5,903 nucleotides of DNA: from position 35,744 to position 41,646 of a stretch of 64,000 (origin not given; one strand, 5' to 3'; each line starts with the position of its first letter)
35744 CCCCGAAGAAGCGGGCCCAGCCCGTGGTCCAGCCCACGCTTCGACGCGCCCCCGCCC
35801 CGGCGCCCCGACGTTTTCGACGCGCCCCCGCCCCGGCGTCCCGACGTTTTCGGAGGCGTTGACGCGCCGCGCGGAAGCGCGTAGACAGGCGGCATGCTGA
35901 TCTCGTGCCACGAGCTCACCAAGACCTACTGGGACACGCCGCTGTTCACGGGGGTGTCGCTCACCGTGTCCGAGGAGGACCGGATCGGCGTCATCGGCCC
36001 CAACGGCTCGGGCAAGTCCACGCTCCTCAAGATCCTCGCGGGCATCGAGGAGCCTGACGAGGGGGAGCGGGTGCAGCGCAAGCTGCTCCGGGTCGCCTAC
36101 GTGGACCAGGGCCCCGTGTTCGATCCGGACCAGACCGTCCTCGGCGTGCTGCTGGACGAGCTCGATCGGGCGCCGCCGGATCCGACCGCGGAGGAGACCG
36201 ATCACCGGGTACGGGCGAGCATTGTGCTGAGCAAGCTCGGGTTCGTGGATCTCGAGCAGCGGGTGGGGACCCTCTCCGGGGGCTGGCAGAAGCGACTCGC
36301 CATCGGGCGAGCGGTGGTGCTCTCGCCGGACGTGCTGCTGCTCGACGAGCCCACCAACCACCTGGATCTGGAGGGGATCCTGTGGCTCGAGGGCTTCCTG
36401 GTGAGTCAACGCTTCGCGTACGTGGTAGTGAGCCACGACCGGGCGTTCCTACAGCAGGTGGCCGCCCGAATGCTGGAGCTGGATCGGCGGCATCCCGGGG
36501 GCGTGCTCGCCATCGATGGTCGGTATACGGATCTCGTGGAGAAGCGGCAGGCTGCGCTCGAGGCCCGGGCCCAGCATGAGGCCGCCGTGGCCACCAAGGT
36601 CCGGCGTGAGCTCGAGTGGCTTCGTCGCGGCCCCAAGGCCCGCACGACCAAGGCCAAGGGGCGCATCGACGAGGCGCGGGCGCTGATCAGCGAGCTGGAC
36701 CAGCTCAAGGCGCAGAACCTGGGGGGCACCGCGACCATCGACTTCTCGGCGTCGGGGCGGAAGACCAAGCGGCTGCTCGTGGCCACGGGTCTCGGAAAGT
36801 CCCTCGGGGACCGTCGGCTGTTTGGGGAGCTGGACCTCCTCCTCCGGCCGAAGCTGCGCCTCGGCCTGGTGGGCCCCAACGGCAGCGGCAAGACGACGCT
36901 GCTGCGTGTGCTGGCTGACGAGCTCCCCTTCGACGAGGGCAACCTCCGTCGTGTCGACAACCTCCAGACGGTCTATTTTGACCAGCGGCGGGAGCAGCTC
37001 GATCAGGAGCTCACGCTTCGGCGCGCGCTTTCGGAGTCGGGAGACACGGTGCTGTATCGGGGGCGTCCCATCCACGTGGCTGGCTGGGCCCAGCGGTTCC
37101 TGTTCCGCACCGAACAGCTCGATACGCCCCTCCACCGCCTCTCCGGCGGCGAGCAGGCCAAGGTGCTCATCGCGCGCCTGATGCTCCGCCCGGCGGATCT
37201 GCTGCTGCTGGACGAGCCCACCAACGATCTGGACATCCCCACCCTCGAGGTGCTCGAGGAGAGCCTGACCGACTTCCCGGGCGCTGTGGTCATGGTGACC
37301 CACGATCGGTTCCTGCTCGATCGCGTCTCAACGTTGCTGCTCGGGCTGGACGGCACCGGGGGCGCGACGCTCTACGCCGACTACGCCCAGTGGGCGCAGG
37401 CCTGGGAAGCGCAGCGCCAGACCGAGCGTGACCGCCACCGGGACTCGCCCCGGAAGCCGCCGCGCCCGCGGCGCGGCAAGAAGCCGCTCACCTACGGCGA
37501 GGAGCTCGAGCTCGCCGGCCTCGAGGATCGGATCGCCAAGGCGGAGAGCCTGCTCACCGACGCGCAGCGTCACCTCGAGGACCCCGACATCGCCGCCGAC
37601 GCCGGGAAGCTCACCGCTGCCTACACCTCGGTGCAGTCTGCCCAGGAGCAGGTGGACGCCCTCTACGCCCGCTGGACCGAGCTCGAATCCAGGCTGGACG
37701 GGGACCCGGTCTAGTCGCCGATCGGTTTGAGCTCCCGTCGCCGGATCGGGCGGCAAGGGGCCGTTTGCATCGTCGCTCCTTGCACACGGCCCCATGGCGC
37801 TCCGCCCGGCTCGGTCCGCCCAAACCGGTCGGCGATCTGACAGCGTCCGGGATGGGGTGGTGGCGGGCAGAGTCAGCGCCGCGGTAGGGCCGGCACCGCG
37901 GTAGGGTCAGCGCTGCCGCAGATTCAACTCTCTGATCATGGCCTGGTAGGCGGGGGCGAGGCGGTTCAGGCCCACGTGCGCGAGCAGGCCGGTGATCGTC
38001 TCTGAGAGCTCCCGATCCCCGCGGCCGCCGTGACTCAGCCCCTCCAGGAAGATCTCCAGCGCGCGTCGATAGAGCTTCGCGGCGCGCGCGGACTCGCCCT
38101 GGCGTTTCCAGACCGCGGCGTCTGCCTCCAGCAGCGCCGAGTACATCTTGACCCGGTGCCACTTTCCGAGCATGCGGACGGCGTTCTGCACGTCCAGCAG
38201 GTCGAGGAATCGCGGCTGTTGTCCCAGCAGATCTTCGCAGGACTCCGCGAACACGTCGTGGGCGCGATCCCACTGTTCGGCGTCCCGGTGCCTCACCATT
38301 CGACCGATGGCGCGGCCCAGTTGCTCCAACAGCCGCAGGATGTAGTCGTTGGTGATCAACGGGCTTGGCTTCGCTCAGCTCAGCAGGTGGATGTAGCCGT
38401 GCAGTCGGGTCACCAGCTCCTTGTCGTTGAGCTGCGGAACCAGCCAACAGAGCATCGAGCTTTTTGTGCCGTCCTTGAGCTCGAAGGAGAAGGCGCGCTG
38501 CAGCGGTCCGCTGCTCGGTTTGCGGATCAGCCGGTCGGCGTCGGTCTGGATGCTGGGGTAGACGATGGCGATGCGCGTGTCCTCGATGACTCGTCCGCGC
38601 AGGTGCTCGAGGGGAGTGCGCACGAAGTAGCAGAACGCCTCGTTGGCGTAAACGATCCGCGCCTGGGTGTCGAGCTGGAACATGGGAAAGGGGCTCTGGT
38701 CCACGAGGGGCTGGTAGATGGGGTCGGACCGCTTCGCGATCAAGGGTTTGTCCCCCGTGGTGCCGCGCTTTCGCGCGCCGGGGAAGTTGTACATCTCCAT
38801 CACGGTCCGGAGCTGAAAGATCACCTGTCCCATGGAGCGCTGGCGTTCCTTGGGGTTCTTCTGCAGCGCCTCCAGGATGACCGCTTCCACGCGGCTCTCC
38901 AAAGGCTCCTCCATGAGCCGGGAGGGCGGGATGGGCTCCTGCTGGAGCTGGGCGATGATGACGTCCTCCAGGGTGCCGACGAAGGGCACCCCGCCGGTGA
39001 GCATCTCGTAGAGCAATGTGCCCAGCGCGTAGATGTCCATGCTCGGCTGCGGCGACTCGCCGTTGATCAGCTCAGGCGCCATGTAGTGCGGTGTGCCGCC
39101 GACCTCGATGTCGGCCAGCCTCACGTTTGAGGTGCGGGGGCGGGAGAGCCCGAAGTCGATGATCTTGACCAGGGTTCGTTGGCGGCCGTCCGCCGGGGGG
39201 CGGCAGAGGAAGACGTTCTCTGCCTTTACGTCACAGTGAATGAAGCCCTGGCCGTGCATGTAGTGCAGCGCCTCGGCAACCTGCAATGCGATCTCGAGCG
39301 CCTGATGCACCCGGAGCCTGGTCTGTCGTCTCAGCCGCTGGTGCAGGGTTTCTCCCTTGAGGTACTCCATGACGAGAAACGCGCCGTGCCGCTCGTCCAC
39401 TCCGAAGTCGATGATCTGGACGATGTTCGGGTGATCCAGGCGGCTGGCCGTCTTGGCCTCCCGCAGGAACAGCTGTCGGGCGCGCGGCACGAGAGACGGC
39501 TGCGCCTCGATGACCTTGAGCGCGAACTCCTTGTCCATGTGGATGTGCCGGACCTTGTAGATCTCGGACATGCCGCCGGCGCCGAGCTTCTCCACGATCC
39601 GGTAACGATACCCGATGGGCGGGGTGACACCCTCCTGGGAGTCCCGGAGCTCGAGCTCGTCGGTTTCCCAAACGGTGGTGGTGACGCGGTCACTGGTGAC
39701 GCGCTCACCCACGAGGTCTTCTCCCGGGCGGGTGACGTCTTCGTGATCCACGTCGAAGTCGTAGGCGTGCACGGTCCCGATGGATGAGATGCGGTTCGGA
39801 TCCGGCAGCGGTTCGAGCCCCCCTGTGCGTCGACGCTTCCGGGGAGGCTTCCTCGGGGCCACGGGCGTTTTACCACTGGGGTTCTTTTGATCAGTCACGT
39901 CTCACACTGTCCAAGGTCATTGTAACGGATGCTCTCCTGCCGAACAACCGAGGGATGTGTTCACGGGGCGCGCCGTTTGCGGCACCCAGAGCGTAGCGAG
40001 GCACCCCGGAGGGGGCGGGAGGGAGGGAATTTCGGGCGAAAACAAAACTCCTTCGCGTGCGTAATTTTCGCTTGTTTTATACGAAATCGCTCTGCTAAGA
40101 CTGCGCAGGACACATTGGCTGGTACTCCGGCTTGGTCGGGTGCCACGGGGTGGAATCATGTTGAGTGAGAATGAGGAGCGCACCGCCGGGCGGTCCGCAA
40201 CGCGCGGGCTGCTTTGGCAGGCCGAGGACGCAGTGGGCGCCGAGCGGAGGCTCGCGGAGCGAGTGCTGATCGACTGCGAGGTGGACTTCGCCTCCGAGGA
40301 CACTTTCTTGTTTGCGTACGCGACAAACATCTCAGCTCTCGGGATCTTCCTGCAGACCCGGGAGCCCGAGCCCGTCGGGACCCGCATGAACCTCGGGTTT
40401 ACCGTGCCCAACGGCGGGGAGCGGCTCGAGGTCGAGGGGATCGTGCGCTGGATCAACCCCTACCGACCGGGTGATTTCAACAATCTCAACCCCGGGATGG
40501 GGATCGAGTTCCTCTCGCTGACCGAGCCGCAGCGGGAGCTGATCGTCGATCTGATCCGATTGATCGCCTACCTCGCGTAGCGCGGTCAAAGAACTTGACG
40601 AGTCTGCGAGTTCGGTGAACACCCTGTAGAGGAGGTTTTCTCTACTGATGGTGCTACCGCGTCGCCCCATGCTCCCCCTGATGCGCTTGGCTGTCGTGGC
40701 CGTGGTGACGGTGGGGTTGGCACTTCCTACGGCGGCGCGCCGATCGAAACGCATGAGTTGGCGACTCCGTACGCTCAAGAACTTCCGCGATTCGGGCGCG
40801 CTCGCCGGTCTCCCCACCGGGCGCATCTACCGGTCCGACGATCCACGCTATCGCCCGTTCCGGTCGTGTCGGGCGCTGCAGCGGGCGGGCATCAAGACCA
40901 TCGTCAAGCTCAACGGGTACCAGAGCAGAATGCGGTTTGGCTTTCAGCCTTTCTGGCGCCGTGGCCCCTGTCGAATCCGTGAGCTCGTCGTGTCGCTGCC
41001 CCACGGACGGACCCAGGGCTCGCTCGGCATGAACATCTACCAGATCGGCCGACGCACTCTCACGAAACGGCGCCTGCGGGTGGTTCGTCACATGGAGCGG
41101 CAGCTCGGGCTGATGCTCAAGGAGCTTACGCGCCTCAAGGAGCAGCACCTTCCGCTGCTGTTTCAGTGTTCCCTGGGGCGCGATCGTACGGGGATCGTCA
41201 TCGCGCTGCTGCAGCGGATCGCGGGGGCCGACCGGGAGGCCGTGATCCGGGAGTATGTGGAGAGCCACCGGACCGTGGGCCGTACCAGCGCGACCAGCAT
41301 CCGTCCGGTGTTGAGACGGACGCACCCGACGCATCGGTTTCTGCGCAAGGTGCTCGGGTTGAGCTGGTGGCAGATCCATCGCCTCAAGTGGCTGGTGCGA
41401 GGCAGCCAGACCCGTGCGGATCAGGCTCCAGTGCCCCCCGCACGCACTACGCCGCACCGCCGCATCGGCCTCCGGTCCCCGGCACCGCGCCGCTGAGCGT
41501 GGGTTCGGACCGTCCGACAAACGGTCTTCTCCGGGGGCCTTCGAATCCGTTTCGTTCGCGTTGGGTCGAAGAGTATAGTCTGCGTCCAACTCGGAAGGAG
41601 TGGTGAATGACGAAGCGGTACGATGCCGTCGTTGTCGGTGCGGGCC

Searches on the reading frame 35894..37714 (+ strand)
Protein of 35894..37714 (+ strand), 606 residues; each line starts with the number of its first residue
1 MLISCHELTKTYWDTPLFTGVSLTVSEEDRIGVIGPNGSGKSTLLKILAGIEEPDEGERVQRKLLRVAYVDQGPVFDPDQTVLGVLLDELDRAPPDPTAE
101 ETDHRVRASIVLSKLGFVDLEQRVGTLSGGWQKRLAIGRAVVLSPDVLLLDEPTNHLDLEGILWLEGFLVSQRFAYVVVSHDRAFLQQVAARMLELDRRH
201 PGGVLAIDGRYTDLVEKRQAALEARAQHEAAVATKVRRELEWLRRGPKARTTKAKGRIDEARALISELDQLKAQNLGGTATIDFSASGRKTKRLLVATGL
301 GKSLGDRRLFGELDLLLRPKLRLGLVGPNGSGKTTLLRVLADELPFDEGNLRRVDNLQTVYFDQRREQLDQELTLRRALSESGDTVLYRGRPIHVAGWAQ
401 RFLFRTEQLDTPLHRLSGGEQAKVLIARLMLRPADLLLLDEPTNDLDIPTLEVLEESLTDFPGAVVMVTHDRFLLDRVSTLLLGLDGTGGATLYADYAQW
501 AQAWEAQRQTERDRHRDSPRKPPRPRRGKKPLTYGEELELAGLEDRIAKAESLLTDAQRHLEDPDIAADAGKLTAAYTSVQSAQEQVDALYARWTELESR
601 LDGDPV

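Call 12: search_protein_families(library=pfam, proteins=[window:35894-37714:+])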
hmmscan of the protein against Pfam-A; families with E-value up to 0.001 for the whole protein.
window:35894-37714:+ (606 aa): 25 families
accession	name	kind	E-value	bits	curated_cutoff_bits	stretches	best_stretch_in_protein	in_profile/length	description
PF00005.33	ABC_tran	-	2.9e-50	170.9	25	2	19-155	2-137/137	ABC transporter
PF13304.12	AAA_21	-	4.2e-21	76.7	27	3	32-77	3-61/304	AAA domain, putative AbiEii toxin, Type IV TA system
PF16326.10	ABC_tran_CTD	-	2.6e-13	50.4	32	1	532-598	2-68/69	ABC transporter C-terminal domain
PF02463.25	SMC_N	-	2.2e-08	34.2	40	0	31-46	27-42/220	RecF/RecN/SMC N terminal domain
PF13555.12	AAA_29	-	3e-08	33.7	27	0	18-45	12-39/61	P-loop containing region of AAA domain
PF13401.12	AAA_22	-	2.8e-07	31.4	27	0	325-403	10-65/130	AAA domain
PF00004.35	AAA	-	4.9e-07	30.7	21.2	0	325-374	3-51/131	ATPase family associated with various cellular activities (AAA)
PF13238.12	AAA_18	-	8.1e-07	30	29.4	0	325-367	3-44/128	AAA domain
PF13476.12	AAA_23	-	1.6e-06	29.3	27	0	325-339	24-38/201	AAA domain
PF05729.18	NACHT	-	5.4e-06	26.8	26.7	0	325-387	5-66/167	NACHT domain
PF13521.12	AAA_28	-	6e-06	27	27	0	325-366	4-40/164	AAA domain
PF13671.12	AAA_33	-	6.2e-06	27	27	0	325-349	4-25/143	AAA domain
PF13175.12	AAA_15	-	1.2e-05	25.5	32.1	0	33-48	28-43/374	AAA ATPase domain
PF24389.1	ORC-CDC6-like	-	2.9e-05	23.4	27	0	325-340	37-52/571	ORC-CDC6-like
PF13604.12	AAA_30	-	7.1e-05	23.1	27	0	324-343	22-41/191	AAA domain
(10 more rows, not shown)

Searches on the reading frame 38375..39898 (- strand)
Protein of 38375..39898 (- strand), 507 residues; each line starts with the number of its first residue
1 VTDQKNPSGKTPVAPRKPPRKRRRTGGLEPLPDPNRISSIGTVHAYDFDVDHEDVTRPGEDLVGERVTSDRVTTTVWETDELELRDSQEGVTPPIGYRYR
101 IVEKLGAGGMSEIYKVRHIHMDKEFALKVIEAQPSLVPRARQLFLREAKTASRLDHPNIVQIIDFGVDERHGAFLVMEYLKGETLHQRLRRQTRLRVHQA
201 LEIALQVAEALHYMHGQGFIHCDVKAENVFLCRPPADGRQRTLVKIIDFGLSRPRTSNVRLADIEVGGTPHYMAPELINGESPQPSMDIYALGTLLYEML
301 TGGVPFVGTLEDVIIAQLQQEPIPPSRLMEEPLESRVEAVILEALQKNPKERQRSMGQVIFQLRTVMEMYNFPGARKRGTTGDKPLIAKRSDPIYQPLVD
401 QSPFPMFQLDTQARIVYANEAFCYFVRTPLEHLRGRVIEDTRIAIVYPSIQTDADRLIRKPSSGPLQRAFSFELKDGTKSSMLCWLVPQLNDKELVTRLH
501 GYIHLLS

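Call 10: find_encoding_contigs(protein=window:38375-39898:-, flank=10000, max_places=10)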
Protein window:38375-39898:- (507 aa): no gene with exactly this product is on record in the collection.

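Call 12: search_protein_families(library=pfam, proteins=[window:38375-39898:-])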
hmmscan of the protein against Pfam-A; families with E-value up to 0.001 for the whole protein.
window:38375-39898:- (507 aa): 7 families
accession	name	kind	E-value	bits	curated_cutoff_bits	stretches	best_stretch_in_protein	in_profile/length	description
PF00069.31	Pkinase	-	9.8e-51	173.1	31.7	1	99-353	1-252/263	Protein kinase domain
PF07714.23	PK_Tyr_Ser-Thr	-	9.6e-37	127.1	23.1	1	101-353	3-249/258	Protein tyrosine and serine/threonine kinase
PF08448.16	PAS_4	-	9.6e-06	26.2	23.1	1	399-440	1-42/110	PAS fold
PF06293.20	Kdo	-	4.8e-05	23.3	21.3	1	155-260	74-177/207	Lipopolysaccharide kinase (Kdo/WaaP) family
PF03109.22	ABC1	-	7.4e-05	22.4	22.9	1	171-260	141-222/244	ABC1 atypical kinase-like domain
PF00989.32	PAS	-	0.0001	22.8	22.6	1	396-445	4-53/113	PAS fold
PF13188.13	PAS_8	-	0.00018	21.8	21.8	1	395-438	3-43/65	PAS domain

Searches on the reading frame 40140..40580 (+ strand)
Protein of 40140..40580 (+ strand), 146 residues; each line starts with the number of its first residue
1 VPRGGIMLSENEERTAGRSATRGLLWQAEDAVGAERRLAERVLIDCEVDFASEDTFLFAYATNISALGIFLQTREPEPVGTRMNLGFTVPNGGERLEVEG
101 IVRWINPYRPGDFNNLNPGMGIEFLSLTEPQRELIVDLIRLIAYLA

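Call 12: search_protein_families(library=pfam, proteins=[window:40140-40580:+])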
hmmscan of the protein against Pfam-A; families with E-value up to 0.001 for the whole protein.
window:40140-40580:+ (146 aa): 1 family
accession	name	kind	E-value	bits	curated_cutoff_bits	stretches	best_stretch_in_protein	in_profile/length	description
PF07238.19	PilZ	-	2.3e-12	47.6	22.5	1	35-139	1-100/102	PilZ domain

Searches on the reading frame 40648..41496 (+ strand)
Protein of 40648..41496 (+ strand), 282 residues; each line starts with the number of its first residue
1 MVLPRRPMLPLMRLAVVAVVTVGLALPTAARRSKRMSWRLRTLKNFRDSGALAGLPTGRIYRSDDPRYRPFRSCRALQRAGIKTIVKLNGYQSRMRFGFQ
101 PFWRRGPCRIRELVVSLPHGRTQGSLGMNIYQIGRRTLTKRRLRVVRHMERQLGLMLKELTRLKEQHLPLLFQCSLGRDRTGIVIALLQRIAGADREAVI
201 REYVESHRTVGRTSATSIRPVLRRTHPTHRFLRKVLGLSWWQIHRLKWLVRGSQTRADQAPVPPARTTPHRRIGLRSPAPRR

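Call 30: search_protein_families(library=pfam, proteins=[window:40648-41496:+], max_evalue=0.00001)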
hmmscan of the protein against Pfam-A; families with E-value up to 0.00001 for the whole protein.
window:40648-41496:+ (282 aa): 1 family
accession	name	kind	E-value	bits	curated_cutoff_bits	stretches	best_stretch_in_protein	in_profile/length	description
PF13350.11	Y_phosphatase3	-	2.4e-21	77.2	22.2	1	40-221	3-182/240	Tyrosine phosphatase family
